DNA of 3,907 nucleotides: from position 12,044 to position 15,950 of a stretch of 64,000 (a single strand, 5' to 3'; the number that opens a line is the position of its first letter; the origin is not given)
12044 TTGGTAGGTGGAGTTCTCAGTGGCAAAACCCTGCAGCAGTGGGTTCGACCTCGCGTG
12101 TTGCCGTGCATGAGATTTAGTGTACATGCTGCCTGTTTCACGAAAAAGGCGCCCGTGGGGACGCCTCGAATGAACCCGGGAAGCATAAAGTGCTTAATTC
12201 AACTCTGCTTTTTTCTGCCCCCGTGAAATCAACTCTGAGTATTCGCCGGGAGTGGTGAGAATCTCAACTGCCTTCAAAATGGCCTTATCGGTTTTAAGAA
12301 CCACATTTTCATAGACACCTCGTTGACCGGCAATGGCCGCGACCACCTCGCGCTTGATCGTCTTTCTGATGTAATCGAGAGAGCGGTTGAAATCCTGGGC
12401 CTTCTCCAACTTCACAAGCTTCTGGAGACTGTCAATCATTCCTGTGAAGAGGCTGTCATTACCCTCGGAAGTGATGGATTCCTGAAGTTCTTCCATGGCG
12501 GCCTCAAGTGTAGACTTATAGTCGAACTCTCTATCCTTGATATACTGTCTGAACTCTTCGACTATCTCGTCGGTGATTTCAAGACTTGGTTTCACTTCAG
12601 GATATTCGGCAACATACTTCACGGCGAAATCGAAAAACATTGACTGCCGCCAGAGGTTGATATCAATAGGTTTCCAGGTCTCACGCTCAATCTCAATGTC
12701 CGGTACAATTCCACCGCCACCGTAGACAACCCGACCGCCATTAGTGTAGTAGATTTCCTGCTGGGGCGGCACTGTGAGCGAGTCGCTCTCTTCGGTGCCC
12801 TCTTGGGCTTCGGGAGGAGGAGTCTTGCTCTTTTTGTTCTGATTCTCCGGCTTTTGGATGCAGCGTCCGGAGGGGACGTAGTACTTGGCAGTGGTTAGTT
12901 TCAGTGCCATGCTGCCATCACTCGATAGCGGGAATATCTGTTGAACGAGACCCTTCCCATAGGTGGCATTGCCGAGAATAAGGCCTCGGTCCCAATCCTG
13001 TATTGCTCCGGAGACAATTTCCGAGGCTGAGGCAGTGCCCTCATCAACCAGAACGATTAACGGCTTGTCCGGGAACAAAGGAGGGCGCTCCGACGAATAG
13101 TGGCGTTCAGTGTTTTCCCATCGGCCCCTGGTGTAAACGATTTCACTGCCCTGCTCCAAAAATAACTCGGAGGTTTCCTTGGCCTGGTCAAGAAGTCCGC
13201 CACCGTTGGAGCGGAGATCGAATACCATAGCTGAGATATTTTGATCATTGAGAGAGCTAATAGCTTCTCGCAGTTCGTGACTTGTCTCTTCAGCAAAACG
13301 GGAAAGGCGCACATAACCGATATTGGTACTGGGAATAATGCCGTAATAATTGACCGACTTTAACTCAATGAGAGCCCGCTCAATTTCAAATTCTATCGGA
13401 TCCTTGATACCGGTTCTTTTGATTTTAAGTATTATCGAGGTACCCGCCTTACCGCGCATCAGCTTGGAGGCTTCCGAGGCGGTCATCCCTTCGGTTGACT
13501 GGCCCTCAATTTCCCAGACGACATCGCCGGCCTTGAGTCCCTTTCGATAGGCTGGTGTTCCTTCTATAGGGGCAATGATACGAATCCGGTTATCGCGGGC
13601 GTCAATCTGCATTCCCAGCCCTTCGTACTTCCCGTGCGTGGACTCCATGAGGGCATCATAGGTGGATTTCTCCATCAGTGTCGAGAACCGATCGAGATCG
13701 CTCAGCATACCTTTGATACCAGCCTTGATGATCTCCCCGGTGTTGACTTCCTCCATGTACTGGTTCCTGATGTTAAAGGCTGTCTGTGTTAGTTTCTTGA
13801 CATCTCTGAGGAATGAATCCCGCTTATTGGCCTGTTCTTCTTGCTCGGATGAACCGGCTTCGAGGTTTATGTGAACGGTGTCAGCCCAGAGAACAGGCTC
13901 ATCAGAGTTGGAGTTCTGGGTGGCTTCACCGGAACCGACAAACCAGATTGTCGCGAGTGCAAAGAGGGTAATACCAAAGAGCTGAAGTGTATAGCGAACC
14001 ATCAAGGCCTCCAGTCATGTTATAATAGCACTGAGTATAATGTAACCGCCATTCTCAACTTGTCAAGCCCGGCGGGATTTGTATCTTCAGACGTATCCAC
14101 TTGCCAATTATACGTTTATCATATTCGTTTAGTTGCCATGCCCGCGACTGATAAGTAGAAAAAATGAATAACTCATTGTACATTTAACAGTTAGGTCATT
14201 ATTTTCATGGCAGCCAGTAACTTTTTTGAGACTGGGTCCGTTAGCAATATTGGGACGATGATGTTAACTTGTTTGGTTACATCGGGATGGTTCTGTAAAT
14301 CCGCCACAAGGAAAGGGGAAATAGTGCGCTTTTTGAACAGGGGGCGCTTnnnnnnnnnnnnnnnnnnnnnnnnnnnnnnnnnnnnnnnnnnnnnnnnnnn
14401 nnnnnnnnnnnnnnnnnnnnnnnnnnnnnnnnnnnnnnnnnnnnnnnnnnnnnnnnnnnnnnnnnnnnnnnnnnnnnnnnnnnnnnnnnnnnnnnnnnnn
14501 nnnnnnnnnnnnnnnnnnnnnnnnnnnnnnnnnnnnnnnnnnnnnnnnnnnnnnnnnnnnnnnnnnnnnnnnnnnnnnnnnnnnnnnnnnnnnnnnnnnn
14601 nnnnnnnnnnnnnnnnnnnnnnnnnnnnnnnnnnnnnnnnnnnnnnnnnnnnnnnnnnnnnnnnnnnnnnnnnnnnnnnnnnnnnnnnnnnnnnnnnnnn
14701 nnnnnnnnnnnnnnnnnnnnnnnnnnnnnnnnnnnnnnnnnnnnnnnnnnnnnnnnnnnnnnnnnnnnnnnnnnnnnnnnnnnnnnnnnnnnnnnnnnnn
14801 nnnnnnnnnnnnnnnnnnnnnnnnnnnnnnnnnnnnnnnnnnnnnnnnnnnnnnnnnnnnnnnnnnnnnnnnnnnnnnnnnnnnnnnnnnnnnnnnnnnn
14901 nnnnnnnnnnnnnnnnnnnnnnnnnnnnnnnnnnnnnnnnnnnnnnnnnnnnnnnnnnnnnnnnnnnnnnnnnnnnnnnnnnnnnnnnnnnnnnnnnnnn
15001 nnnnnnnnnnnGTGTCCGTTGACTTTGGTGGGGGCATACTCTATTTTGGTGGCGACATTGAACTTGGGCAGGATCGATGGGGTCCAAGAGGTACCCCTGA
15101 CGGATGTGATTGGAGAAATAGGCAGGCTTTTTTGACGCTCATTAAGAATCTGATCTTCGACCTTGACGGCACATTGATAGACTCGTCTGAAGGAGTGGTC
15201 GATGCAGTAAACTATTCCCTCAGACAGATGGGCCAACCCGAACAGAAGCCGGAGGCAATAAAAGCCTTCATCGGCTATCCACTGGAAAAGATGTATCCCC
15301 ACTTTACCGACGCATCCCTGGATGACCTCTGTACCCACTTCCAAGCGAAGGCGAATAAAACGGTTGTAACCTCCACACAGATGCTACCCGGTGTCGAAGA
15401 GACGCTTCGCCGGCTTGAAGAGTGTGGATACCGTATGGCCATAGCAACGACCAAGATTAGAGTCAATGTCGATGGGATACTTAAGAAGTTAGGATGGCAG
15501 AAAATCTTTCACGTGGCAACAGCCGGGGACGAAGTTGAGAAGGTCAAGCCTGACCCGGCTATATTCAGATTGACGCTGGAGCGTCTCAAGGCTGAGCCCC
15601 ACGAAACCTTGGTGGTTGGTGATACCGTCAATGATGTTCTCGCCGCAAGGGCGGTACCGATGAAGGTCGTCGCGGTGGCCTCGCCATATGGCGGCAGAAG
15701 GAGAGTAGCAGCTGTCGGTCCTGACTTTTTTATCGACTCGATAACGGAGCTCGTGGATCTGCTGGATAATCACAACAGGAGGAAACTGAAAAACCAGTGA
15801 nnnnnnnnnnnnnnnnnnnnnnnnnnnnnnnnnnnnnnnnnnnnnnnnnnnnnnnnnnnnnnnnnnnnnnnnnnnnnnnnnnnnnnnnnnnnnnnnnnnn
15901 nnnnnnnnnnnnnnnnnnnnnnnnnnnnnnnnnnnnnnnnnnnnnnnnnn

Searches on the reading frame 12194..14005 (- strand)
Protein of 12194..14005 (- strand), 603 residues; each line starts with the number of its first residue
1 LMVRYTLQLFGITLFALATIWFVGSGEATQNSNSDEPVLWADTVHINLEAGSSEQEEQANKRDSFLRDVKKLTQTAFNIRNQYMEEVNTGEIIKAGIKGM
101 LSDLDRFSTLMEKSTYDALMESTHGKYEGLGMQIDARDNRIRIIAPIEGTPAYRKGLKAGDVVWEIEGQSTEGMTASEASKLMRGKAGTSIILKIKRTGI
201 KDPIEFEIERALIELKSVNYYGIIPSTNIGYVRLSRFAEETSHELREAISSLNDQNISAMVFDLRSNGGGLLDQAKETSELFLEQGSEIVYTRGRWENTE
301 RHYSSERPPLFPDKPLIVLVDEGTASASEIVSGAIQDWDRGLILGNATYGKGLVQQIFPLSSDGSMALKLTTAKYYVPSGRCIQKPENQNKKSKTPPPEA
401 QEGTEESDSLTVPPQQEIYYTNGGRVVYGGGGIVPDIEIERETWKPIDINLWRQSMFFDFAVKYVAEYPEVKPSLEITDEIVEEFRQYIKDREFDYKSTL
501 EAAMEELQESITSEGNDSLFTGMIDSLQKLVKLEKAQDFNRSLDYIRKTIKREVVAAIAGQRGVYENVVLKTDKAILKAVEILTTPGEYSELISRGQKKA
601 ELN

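Call 26: search_protein_families(library=pfam, max_evalue=0.001, proteins=[window:12194-14005:-])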
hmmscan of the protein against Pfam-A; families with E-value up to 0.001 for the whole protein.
window:12194-14005:- (603 aa): 5 families
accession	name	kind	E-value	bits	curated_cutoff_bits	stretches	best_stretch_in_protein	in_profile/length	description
PF03572.23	Peptidase_S41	-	4e-48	163.6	24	1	228-385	1-156/165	Peptidase family S41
PF17820.7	PDZ_6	-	3.7e-11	43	27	1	144-197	3-54/54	PDZ domain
PF00595.29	PDZ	-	2.8e-09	37.6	23.2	1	126-195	8-80/81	PDZ domain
PF13180.12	PDZ_2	-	9.1e-08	32.7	27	1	130-199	3-71/80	PDZ domain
PF22694.1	CtpB_N-like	-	1.3e-07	32.4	27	1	53-115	22-85/85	Activating protease CtpB N-terminal domain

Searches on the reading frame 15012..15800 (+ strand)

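Call 26: search_protein_families(library=pfam, max_evalue=0.001, proteins=[window:15012-15800:+])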
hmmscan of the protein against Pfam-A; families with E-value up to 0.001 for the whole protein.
window:15012-15800:+ (262 aa): 7 families
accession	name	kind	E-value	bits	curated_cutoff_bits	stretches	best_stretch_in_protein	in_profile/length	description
PF13419.12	HAD_2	-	1e-42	146.7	23.8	1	47-222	1-178/178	Haloacid dehalogenase-like hydrolase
PF00702.32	Hydrolase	-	5.9e-31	108.8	26.4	1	44-214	1-189/191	haloacid dehalogenase-like hydrolase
PF13242.12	Hydrolase_like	-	2.9e-11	43.6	22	1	179-247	4-75/75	HAD-hyrolase-like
PF12710.13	HAD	-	4.2e-10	40.8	27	1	48-213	2-189/189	haloacid dehalogenase-like hydrolase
PF03031.24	NIF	-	9.6e-05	22.5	21.8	0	46-206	2-118/160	NLI interacting factor-like phosphatase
PF08282.18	Hydrolase_3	-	0.00012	22.3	20.9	0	47-70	1-24/255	haloacid dehalogenase-like hydrolase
PF13344.12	Hydrolase_6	-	0.00082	19.8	27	0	117-160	8-51/101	Haloacid dehalogenase-like hydrolase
